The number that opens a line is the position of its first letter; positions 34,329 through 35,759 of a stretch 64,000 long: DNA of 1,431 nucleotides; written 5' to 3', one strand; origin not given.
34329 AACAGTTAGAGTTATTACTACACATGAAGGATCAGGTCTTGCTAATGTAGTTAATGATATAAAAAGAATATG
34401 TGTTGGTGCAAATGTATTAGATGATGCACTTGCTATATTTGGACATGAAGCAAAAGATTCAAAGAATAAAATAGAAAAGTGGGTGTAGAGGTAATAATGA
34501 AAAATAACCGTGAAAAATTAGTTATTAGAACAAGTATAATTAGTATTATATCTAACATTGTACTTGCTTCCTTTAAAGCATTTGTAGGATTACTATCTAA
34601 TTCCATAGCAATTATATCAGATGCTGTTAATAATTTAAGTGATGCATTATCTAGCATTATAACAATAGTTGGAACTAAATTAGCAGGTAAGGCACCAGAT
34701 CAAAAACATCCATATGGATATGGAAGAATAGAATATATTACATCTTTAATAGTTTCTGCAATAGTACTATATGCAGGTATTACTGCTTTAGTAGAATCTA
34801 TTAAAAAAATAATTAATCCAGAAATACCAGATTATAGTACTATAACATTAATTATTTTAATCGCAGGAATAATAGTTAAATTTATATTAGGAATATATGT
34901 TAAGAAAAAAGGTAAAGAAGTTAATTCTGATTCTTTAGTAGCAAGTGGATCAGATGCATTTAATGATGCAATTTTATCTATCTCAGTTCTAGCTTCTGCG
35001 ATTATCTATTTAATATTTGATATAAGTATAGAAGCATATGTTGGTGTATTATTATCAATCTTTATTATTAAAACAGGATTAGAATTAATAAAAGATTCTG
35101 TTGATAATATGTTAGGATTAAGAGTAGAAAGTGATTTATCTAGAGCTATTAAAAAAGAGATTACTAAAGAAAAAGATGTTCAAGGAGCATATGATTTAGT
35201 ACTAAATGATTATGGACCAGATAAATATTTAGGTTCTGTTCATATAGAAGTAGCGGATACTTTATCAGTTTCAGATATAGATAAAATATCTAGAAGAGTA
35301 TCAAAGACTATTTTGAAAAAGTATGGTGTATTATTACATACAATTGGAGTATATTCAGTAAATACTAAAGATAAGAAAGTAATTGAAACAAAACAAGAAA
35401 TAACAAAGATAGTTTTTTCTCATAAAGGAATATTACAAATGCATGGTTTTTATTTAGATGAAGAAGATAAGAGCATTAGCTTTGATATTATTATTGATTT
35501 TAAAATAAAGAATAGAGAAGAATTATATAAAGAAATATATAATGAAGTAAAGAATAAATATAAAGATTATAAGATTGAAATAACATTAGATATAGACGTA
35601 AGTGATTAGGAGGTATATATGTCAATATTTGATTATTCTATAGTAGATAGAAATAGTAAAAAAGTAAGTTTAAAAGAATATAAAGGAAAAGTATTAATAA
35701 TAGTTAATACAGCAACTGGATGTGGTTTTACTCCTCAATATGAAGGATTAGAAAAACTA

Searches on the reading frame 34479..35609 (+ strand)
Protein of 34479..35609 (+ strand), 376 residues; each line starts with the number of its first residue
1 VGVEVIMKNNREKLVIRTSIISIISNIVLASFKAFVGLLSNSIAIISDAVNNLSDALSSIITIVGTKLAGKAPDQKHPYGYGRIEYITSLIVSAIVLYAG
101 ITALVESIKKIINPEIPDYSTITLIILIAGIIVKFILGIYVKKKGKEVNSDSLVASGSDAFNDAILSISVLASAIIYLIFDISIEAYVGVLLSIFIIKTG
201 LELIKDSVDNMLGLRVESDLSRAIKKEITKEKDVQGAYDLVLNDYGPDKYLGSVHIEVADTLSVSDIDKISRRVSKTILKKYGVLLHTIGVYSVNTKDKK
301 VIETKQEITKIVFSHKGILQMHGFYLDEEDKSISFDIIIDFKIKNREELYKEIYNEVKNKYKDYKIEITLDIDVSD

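Call 90: search_protein_families(library=pfam, proteins=[window:34479-35609:+], max_evalue=0.001)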
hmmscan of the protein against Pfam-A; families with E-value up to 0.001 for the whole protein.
window:34479-35609:+ (376 aa): 2 families
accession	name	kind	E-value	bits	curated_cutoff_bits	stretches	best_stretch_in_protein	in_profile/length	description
PF01545.26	Cation_efflux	-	1.5e-44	152.6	26.6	1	20-212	2-198/198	Cation efflux family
PF16916.11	ZT_dimer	-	5.1e-10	39.7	26.7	1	219-288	4-71/78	Dimerisation domain of Zinc Transporter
